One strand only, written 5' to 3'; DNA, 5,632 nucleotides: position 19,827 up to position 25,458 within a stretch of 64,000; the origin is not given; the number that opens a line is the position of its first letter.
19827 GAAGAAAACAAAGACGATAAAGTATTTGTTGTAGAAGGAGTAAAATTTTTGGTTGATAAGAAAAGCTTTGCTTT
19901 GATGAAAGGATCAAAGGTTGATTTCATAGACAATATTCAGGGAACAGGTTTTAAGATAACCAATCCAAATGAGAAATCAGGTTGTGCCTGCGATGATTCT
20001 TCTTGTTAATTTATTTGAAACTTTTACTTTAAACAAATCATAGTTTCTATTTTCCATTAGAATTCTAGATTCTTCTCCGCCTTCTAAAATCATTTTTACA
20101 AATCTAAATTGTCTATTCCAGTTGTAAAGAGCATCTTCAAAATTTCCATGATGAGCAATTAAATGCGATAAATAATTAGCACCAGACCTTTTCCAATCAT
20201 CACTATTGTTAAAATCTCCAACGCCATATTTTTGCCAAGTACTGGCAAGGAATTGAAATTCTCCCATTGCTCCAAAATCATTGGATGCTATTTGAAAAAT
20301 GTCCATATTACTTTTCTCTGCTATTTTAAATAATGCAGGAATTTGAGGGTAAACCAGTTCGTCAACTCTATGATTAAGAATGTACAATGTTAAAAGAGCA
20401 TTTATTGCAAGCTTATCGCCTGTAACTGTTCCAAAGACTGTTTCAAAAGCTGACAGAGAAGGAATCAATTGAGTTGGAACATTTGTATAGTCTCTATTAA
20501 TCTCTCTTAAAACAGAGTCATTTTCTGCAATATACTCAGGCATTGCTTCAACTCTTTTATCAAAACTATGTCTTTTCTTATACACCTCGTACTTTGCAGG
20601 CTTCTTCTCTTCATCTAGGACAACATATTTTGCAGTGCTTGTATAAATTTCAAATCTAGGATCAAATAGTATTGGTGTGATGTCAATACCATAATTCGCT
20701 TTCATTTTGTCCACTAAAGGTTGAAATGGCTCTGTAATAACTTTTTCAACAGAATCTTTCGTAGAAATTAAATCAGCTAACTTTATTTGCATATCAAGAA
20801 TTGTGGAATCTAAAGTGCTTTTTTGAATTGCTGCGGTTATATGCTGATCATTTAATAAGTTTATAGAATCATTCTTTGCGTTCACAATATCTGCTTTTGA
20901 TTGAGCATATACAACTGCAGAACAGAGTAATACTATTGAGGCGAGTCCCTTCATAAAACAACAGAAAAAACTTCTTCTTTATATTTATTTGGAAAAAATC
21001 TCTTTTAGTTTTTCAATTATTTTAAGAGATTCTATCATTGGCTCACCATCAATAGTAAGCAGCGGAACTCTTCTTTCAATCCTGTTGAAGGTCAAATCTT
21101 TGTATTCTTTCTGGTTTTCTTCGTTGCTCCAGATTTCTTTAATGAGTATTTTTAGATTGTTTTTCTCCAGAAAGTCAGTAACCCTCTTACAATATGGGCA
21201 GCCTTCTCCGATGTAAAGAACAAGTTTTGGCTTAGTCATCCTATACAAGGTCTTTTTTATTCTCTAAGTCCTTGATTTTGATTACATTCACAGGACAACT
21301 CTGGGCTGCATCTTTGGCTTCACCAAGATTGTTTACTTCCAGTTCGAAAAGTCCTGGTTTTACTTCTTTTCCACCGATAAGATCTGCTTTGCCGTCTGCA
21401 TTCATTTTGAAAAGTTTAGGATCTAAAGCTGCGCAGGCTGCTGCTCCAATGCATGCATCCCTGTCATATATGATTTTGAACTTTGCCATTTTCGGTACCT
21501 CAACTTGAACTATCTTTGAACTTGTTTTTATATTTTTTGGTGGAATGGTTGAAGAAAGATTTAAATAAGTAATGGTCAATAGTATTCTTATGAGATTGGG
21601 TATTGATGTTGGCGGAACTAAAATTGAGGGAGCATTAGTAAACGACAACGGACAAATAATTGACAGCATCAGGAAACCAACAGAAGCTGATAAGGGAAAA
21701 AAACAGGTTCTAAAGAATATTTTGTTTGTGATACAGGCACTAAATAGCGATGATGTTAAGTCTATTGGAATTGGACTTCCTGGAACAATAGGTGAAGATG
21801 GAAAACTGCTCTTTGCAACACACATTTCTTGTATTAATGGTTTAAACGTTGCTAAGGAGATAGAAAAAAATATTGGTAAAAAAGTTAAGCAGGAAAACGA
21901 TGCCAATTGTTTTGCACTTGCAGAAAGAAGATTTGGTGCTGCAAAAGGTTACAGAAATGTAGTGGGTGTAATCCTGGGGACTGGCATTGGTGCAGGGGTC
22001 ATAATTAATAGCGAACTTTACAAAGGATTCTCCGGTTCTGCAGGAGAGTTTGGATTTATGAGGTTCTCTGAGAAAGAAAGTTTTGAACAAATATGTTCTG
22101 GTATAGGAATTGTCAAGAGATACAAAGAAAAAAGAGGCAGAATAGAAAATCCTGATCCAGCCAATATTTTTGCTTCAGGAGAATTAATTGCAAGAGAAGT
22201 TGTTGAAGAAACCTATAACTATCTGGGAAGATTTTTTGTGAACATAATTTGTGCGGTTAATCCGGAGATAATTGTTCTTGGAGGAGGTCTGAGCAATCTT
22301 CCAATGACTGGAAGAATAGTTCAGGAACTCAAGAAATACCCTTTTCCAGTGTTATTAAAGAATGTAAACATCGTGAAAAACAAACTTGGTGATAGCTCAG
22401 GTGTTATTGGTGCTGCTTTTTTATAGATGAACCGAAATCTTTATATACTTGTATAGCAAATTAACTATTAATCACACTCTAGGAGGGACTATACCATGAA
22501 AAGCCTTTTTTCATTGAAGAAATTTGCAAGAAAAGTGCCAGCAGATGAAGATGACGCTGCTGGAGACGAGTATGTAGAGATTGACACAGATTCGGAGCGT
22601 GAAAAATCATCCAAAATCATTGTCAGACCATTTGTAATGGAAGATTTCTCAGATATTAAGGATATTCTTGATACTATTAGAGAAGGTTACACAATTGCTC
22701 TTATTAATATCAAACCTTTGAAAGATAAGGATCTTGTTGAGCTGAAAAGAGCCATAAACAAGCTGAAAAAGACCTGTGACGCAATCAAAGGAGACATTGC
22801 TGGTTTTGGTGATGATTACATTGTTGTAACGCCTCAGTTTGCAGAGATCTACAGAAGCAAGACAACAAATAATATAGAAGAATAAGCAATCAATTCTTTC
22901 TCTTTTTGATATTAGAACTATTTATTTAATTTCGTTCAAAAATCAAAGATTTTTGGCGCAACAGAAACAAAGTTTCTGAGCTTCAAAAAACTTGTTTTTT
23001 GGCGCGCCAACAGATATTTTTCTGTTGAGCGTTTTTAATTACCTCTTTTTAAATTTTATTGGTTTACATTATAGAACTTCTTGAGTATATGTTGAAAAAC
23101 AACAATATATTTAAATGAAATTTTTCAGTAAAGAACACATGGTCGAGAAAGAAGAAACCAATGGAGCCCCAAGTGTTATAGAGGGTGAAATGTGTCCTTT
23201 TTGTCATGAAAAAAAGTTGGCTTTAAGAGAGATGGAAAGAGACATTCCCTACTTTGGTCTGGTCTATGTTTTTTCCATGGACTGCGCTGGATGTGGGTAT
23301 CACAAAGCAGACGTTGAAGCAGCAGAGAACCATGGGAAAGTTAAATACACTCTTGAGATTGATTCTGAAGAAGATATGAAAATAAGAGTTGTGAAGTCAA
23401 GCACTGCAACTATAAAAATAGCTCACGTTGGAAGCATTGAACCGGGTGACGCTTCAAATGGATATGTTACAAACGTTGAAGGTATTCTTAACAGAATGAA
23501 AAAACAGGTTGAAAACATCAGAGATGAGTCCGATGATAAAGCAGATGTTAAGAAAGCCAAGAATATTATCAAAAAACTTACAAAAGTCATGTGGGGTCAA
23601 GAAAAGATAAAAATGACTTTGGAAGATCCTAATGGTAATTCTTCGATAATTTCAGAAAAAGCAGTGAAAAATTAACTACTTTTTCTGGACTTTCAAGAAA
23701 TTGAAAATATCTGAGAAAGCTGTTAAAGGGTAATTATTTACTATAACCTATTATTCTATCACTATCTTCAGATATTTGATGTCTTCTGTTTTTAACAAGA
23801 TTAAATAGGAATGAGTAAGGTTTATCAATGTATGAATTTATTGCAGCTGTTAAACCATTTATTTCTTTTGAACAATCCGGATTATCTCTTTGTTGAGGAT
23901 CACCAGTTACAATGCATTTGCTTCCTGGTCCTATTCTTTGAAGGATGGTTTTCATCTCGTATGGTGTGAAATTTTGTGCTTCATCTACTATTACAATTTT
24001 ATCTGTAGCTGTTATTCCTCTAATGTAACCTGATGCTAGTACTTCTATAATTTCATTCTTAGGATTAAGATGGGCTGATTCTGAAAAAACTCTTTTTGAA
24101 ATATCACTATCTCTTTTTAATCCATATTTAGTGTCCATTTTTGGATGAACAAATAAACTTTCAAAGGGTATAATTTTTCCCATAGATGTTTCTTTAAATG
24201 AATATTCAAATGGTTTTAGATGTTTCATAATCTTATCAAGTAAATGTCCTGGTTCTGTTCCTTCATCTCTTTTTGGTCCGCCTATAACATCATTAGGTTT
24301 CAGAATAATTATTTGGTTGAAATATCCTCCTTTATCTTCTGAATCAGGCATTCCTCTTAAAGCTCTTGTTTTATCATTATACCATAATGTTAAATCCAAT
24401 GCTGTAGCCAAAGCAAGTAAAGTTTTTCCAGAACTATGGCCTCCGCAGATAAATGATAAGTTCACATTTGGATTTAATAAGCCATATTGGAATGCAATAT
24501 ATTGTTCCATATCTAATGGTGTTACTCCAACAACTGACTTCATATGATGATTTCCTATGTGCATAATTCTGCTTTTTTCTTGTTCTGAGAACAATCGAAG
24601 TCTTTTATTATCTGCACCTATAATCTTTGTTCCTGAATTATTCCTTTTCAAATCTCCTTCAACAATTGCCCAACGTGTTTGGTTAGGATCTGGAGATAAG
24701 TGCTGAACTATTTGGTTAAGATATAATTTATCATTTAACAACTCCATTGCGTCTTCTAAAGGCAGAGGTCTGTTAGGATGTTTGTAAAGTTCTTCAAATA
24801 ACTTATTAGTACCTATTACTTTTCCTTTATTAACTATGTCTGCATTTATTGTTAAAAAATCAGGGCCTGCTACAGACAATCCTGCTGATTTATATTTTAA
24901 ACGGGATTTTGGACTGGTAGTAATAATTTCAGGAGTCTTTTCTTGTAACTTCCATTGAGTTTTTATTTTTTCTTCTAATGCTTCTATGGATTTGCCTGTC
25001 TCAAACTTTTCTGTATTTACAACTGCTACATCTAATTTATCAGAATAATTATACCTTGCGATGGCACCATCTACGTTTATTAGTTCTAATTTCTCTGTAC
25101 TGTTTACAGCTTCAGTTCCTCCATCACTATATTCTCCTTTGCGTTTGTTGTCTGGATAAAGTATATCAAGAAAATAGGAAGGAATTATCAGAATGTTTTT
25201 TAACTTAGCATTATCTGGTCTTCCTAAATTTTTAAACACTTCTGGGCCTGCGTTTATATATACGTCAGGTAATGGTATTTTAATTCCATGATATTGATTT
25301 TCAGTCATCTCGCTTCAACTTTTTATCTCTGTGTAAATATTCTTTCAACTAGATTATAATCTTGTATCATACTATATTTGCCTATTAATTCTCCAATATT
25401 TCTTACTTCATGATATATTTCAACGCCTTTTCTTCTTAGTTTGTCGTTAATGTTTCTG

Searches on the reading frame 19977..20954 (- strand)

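Call 60: search_protein_families(library=pfam, proteins=[window:19977-20954:-], max_evalue=0.001)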
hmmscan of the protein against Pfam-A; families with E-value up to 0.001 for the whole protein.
window:19977-20954:- (325 aa): 1 family
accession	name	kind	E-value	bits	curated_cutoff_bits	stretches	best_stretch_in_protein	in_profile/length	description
PF13406.11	SLT_2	-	6.9e-21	75.1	24.3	1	115-261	41-195/292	Transglycosylase SLT domain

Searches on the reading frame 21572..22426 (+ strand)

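Call 60: search_protein_families(library=pfam, proteins=[window:21572-22426:+], max_evalue=0.001)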
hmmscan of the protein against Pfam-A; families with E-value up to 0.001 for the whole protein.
window:21572-22426:+ (284 aa): 2 families
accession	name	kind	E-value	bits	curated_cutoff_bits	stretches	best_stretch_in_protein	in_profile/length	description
PF00480.26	ROK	-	2.1e-57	195.3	22.9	1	9-284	2-290/294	ROK family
PF01869.26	BcrAD_BadFG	-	2.6e-05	24.3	31.5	0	9-56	1-50/271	BadF/BadG/BcrA/BcrD ATPase family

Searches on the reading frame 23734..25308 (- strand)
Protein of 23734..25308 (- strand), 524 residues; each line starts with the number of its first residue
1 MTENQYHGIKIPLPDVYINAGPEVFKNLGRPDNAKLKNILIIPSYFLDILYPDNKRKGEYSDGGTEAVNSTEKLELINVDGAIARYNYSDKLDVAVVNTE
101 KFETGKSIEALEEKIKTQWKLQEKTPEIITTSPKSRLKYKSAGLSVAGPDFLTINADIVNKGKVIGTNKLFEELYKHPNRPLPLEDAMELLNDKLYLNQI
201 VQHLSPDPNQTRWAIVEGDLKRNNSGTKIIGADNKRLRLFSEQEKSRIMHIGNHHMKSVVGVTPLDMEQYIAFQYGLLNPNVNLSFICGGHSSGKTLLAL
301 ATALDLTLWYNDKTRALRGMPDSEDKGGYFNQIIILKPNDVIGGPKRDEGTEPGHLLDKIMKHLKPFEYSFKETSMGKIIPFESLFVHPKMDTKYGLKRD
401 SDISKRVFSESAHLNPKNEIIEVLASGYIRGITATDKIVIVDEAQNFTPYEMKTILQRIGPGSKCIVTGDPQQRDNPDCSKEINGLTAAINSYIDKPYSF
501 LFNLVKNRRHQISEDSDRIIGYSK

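Call 14: search_protein_families(library=pfam, proteins=[window:23734-25308:-], max_evalue=0.001)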
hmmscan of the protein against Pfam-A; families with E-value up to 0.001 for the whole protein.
window:23734-25308:- (524 aa): 2 families
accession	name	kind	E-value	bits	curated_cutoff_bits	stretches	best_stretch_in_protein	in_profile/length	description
PF02562.22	PhoH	-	1.5e-24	87.1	27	1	331-501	50-183/205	PhoH-like protein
PF13604.12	AAA_30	-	0.00089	19.5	27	0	431-476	85-130/191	AAA domain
